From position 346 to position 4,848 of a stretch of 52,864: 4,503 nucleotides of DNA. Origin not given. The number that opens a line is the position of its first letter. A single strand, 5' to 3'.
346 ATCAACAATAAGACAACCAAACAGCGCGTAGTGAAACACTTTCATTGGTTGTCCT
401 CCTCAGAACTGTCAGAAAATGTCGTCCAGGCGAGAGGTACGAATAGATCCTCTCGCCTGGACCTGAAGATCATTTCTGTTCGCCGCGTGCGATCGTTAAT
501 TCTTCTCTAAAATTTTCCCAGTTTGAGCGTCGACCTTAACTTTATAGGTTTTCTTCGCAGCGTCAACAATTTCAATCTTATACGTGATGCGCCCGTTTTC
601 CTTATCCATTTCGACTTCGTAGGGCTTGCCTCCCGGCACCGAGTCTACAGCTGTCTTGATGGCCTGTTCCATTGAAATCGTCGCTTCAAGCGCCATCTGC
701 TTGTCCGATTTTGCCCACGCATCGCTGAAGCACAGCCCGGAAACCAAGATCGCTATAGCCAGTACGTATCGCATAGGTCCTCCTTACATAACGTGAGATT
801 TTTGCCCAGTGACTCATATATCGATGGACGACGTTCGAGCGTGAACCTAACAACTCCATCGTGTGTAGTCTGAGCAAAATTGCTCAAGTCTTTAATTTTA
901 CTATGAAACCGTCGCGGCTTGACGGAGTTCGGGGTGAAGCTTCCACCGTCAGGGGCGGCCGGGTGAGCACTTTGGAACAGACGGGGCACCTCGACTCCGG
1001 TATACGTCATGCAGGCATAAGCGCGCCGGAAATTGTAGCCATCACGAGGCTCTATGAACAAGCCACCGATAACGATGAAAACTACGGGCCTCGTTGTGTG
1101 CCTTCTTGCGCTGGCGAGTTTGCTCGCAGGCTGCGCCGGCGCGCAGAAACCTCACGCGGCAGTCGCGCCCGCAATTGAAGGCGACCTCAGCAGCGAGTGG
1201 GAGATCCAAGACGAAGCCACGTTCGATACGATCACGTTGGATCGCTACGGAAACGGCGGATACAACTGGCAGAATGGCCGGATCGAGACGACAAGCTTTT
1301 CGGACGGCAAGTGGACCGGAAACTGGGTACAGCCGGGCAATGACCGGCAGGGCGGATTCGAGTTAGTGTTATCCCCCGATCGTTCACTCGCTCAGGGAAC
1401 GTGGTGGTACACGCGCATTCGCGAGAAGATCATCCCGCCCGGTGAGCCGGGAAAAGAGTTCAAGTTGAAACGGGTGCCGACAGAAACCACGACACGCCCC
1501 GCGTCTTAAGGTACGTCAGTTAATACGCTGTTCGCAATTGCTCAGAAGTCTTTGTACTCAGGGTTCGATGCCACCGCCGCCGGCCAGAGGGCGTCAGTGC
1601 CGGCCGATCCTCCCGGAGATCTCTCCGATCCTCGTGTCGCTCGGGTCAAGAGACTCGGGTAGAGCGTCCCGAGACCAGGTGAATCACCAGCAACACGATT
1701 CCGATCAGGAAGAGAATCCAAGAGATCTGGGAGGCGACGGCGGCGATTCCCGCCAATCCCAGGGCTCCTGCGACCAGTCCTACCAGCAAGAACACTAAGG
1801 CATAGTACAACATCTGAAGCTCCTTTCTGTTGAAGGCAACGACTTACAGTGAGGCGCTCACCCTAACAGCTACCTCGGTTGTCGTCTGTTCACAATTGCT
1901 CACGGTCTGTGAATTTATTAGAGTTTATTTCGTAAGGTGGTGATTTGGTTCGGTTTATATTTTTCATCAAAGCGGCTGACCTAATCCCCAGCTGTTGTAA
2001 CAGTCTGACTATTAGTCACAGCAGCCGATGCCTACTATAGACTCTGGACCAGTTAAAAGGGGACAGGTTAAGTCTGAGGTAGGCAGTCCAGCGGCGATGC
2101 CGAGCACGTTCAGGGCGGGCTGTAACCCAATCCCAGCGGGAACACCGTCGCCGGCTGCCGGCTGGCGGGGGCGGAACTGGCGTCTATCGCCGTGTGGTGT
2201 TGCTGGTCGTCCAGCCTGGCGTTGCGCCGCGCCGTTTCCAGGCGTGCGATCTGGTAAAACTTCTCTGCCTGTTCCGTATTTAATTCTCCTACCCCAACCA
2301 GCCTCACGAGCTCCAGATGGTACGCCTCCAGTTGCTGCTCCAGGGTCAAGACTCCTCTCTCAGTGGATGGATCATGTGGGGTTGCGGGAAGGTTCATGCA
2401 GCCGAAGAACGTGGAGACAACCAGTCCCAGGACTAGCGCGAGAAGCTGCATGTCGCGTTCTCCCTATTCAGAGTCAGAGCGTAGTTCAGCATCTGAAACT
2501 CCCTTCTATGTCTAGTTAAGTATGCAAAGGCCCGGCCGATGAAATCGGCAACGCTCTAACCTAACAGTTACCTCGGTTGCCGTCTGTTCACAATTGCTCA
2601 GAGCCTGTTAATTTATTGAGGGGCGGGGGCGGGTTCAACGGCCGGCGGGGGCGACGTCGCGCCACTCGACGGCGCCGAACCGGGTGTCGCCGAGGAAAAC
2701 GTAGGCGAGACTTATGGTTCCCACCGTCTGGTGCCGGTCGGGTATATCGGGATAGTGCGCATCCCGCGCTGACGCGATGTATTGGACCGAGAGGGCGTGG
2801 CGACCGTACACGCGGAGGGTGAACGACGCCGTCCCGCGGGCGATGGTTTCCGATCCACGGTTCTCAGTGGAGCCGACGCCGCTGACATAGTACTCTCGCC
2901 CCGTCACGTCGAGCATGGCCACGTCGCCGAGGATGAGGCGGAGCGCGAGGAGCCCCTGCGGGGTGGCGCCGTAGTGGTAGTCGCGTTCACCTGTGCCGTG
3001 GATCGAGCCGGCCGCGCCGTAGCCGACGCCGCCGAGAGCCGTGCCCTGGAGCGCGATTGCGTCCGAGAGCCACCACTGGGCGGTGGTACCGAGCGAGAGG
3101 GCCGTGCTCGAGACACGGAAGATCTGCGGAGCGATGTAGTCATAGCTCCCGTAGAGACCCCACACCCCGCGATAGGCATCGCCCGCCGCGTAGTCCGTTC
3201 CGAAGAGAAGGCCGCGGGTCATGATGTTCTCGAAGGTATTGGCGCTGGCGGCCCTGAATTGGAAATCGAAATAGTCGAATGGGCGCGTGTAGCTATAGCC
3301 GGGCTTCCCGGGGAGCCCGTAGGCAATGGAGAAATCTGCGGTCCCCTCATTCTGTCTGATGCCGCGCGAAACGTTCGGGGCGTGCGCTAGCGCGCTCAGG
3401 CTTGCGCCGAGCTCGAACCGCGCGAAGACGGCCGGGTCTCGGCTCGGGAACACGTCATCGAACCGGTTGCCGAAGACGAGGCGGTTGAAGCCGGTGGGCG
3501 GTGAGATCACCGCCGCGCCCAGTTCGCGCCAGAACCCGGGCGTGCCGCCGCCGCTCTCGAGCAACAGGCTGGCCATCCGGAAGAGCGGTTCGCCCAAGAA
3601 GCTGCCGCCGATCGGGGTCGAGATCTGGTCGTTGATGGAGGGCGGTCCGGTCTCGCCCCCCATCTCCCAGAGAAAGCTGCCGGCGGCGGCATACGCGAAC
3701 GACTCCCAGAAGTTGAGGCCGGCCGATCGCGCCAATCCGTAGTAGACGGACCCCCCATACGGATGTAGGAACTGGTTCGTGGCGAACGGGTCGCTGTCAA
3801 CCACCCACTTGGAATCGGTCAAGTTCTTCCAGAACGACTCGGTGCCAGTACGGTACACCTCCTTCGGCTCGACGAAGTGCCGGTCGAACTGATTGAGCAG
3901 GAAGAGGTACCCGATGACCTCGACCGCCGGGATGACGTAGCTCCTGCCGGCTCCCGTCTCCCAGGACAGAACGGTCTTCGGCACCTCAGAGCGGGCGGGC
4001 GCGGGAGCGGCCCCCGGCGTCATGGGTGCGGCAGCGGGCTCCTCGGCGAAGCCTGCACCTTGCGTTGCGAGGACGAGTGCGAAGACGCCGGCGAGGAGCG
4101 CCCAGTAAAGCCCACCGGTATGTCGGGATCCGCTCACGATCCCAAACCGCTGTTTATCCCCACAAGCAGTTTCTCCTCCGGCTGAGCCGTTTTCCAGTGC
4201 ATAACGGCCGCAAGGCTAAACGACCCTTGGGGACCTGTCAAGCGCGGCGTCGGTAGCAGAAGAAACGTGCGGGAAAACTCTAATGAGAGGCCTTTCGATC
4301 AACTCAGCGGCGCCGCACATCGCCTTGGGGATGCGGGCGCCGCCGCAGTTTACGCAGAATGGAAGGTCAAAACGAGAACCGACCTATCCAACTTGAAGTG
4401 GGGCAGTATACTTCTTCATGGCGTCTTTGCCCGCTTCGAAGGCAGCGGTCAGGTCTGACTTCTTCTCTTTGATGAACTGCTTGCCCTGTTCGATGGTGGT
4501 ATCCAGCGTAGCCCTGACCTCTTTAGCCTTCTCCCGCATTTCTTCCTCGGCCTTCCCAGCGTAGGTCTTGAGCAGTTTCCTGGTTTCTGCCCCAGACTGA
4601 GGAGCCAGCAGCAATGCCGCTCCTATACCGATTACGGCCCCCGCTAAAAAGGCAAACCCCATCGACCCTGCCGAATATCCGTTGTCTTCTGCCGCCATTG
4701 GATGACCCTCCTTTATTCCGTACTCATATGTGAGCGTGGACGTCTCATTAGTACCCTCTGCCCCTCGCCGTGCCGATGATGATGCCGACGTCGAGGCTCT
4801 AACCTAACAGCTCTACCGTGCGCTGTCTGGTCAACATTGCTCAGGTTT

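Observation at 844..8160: Nine copies of one 16-bp dyad plus extended -10 module: a compact regulon abutting a Crp/Fnr-family regulator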

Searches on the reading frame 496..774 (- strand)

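Call 6: search_protein_families(library=pfam, max_evalue=0.01, proteins=[window:496-774:-])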
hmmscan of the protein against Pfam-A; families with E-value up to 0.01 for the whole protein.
window:496-774:- (92 aa): 3 families
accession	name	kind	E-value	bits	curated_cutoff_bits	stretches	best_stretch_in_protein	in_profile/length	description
PF03413.25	PepSY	-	4.3e-13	49.8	24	1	33-91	2-59/60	Peptidase propeptide and YPEB domain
PF08884.16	Flagellin_D3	-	0.0003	21.6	24.2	1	31-88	5-67/91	Flagellin D3 domain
PF13670.12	PepSY_2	-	0.0028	18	24.3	1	6-91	3-82/83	Peptidase propeptide and YPEB domain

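Call 7: search_protein_families(library=ncbifam, max_evalue=0.01, proteins=[window:496-774:-])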
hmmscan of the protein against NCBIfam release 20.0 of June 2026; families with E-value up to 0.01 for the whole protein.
window:496-774:- (92 aa): 3 families
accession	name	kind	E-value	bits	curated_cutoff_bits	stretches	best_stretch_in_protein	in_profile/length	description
NF051432.1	PepSY_MTB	domain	1.2e-07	32.2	60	1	5-84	13-91/101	PepSY domain-containing protein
NF038113.1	T9SSA_dep_M36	equivalog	0.0032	15.7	885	1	40-92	145-197/869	T9SS-dependent M36 family metallopeptidase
TIGR02889.1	spore_YpeB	equivalog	0.0041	16.2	303.55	1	16-89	199-276/435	germination protein YpeB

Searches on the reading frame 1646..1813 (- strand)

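Call 6: search_protein_families(library=pfam, max_evalue=0.01, proteins=[window:1646-1813:-])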
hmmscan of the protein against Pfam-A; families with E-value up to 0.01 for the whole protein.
window:1646-1813:- (55 aa): 1 family
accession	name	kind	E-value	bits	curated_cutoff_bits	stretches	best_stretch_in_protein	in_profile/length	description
PF07043.18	DUF1328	-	6.1e-09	36.5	27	1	6-44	1-39/39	Protein of unknown function (DUF1328)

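Call 7: search_protein_families(library=ncbifam, max_evalue=0.01, proteins=[window:1646-1813:-])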
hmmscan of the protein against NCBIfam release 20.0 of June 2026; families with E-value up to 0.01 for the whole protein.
window:1646-1813:- (55 aa): 11 families
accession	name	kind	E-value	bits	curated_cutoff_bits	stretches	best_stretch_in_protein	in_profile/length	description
NF010228.0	PRK13682.1-3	equivalog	3.1e-14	52.7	71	1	1-49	1-49/57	hypothetical protein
NF010229.0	PRK13682.1-4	equivalog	2e-13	50.2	52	1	1-51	1-51/53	hypothetical protein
NF010226.0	PRK13682.1-1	equivalog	3.4e-12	46.3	59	1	1-49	1-49/53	hypothetical protein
NF010233.0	PRK13682.2-4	equivalog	8.4e-10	38.8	85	1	1-50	1-50/59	hypothetical protein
NF010235.0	PRK13682.2-6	equivalog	2.9e-09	37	83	1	1-47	1-47/61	hypothetical protein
NF010234.0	PRK13682.2-5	equivalog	3.2e-09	37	70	1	1-47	1-47/57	hypothetical protein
NF010230.0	PRK13682.1-5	equivalog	5.5e-08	33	89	1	1-51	1-51/53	hypothetical protein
NF010231.0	PRK13682.2-1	equivalog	6.6e-08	32.7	82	1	1-49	1-49/57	hypothetical protein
NF010232.0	PRK13682.2-2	equivalog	1.1e-07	32.1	85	1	2-49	4-51/57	hypothetical protein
NF010227.0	PRK13682.1-2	equivalog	3.4e-05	23.9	73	1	1-50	1-50/52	hypothetical protein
NF003715.0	PRK05326.1-2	equivalog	0.0058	15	309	1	6-54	34-80/595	potassium/proton antiporter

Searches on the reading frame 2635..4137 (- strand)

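Call 6: search_protein_families(library=pfam, max_evalue=0.01, proteins=[window:2635-4137:-])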
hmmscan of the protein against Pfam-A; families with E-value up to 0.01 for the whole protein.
window:2635-4137:- (500 aa): 1 family
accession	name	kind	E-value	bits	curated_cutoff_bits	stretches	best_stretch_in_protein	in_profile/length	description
PF13084.11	DUF3943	-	4.4e-35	120.3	27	1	111-213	2-107/108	Domain of unknown function (DUF3943)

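Call 7: search_protein_families(library=ncbifam, max_evalue=0.01, proteins=[window:2635-4137:-])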
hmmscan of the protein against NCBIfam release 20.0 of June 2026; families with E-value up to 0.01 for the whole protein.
window:2635-4137:- (500 aa): 0 families

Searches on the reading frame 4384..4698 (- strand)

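Call 6: search_protein_families(library=pfam, max_evalue=0.01, proteins=[window:4384-4698:-])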
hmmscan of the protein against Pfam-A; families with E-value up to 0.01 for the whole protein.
window:4384-4698:- (104 aa): 3 families
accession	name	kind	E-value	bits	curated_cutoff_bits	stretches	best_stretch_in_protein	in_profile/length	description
PF12732.12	YtxH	-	1e-14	55.1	37.5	1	16-76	3-70/71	YtxH-like protein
PF01442.23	Apolipoprotein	-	0.00082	19.6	90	1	37-88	135-186/190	Apolipoprotein A1/A4/E domain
PF18241.6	AvrM-A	-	0.0071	17.2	27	1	40-91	62-112/147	Flax-rust effector AvrM-A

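Call 7: search_protein_families(library=ncbifam, max_evalue=0.01, proteins=[window:4384-4698:-])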
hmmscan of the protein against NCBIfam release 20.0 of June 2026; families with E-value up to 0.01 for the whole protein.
window:4384-4698:- (104 aa): 0 families
